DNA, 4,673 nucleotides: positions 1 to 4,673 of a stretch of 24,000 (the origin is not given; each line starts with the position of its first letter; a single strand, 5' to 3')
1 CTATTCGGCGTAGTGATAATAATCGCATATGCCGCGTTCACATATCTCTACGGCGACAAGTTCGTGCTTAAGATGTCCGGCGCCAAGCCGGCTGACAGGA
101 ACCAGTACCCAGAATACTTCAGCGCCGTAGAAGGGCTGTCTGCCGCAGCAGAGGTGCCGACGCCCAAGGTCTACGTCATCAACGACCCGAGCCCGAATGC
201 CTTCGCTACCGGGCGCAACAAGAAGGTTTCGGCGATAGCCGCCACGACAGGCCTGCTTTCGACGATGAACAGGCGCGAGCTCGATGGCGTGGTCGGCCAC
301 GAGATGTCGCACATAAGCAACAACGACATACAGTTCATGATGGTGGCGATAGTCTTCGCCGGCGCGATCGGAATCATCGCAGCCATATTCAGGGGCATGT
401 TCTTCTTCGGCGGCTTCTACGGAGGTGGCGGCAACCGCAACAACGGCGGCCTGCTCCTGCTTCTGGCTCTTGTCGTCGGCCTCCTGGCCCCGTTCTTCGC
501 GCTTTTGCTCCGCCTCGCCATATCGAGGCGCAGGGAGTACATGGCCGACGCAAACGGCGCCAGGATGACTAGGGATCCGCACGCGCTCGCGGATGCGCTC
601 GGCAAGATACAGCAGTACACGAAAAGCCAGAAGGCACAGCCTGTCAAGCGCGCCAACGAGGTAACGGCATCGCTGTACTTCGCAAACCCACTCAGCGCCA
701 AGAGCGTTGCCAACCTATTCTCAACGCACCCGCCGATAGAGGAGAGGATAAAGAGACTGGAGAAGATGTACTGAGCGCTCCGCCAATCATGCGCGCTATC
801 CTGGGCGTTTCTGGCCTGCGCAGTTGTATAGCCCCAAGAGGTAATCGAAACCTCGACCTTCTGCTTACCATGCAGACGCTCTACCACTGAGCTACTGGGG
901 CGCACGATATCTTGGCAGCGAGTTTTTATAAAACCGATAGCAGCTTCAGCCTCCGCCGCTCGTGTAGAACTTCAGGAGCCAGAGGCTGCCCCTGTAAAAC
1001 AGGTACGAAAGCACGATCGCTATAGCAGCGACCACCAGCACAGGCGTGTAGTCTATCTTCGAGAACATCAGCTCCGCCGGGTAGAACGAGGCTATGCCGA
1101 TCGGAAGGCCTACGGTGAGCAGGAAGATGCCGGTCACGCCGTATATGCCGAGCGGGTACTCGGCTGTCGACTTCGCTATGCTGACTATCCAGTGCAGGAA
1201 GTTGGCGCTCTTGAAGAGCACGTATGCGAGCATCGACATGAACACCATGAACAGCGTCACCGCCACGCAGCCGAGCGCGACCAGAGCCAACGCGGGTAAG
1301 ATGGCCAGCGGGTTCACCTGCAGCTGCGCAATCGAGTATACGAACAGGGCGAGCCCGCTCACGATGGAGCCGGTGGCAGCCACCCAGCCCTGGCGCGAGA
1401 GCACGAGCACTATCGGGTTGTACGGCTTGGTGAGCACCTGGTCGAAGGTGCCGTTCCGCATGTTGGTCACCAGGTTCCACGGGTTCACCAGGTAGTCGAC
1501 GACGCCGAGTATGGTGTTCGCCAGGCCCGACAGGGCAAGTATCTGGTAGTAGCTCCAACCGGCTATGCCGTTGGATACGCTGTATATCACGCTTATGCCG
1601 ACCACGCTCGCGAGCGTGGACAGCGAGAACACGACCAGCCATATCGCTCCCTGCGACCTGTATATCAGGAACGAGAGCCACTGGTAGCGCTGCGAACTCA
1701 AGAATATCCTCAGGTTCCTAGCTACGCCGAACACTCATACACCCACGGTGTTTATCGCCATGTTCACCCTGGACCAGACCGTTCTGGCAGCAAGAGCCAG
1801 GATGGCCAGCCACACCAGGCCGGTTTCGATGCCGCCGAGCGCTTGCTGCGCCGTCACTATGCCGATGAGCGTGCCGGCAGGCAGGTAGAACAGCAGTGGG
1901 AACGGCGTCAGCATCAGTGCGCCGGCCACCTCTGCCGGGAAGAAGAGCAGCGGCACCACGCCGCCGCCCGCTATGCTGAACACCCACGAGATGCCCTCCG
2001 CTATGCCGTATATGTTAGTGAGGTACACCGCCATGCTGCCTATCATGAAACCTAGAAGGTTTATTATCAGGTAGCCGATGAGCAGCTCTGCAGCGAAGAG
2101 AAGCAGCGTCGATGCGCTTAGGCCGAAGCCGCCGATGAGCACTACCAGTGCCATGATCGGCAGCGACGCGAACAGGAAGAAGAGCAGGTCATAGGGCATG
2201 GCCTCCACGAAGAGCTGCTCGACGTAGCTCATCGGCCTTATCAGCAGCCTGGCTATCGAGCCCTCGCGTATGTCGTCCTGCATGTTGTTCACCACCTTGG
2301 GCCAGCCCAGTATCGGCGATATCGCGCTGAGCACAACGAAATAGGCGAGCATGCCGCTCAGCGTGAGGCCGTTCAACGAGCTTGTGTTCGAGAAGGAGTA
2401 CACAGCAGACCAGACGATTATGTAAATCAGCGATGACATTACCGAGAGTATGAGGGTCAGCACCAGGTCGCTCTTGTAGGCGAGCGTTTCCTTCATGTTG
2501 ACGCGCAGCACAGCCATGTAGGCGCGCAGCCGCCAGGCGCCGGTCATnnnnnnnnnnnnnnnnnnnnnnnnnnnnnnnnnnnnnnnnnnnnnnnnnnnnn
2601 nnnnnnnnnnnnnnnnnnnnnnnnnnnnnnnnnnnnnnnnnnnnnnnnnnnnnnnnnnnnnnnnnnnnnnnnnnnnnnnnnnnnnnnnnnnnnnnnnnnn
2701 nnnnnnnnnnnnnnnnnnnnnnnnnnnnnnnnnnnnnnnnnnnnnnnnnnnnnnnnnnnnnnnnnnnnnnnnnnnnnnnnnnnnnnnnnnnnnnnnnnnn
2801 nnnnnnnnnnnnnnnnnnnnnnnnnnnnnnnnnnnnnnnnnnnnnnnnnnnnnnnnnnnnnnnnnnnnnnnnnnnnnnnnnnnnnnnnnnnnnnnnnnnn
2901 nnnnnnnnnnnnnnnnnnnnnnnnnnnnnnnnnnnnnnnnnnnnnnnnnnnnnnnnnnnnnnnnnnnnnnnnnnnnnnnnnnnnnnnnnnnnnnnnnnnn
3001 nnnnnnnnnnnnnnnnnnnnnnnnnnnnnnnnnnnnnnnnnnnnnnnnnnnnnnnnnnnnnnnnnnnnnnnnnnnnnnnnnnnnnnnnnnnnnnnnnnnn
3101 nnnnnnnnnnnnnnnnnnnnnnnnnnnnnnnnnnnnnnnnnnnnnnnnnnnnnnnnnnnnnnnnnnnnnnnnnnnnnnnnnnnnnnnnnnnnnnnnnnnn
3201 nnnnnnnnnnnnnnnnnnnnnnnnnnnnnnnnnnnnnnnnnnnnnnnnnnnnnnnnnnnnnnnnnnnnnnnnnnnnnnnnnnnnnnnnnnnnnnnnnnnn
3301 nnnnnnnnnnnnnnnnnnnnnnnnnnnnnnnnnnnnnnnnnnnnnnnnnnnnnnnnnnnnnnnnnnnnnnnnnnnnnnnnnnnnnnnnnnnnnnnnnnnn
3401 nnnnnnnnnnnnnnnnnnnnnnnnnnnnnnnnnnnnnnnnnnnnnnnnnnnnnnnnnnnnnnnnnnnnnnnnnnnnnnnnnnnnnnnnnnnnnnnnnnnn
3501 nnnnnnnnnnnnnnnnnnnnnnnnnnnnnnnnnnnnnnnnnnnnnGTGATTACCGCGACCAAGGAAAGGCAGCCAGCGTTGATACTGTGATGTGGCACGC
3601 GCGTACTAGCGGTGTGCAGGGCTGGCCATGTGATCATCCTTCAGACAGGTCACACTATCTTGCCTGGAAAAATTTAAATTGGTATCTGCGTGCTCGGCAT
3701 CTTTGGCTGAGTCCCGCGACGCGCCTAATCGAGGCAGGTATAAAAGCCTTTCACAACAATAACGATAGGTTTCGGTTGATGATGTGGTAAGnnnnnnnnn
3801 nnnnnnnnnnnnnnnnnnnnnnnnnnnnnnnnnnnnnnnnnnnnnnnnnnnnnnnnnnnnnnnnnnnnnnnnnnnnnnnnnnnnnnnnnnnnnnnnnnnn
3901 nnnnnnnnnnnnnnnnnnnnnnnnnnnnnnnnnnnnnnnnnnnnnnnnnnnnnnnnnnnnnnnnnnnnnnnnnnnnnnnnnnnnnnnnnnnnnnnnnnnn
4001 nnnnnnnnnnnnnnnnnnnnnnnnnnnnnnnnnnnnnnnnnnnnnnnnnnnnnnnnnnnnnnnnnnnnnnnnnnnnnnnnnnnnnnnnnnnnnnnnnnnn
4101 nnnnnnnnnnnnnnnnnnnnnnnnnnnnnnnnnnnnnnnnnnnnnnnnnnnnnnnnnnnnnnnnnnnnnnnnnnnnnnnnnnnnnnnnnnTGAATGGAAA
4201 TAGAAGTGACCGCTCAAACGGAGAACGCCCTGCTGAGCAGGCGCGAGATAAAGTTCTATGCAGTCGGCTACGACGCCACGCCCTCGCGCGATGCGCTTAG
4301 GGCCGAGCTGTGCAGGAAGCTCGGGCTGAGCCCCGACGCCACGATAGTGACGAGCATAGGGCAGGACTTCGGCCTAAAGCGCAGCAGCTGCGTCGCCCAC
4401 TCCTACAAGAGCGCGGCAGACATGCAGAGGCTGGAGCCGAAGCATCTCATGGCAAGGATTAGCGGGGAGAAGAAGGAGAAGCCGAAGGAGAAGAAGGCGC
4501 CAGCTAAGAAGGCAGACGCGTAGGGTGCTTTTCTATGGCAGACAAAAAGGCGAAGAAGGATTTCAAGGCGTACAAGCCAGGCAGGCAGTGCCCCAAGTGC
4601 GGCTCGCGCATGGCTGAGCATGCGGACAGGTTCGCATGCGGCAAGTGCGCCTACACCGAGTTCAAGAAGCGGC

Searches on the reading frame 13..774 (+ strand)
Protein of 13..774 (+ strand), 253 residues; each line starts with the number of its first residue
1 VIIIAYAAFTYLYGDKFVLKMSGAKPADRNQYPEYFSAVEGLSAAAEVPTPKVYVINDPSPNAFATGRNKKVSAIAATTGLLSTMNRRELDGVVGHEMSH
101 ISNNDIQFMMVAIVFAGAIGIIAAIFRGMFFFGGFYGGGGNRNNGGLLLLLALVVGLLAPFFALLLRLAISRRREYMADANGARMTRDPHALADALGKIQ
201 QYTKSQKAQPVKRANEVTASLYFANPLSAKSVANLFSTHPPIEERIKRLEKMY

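Call 12: search_protein_families(library=pfam, max_evalue=0.001, proteins=[window:13-774:+])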
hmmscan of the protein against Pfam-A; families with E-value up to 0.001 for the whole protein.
window:13-774:+ (253 aa): 1 family
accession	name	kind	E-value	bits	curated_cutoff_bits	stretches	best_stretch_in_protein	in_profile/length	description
PF01435.24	Peptidase_M48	-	7.6e-34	117.6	20.3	1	38-252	10-185/186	Peptidase family M48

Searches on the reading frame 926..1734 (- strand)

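Call 12: search_protein_families(library=pfam, max_evalue=0.001, proteins=[window:946-1734:-])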
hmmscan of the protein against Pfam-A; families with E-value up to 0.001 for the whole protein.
window:946-1734:- (262 aa): 1 family
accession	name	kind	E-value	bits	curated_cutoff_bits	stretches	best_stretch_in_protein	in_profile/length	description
PF06182.17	ABC2_membrane_6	-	6.4e-23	82.2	22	1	40-259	4-227/229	ABC-2 family transporter protein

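Call 14: search_protein_families(library=pfam, max_evalue=0.001, proteins=[window:926-1681:-])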
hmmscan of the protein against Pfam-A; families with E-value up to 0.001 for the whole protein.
window:926-1681:- (251 aa): 0 families

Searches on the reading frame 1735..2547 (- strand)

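Call 12: search_protein_families(library=pfam, max_evalue=0.001, proteins=[window:1735-2547:-])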
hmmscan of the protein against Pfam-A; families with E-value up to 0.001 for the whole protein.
window:1735-2547:- (270 aa): 2 families
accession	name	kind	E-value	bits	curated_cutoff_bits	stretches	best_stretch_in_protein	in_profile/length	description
PF06182.17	ABC2_membrane_6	-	1.1e-13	51.9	22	1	41-260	6-220/229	ABC-2 family transporter protein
PF01061.29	ABC2_membrane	-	0.00049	20.1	26.9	1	18-203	8-186/211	ABC-2 type transporter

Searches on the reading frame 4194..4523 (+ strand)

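Call 12: search_protein_families(library=pfam, max_evalue=0.001, proteins=[window:4194-4523:+])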
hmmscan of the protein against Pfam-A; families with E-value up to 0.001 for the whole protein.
window:4194-4523:+ (109 aa): 1 family
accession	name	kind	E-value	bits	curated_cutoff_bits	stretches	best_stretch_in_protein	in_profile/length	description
PF01282.25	Ribosomal_S24e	-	5.7e-18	65.2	24.5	1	5-95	2-93/95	Ribosomal protein S24e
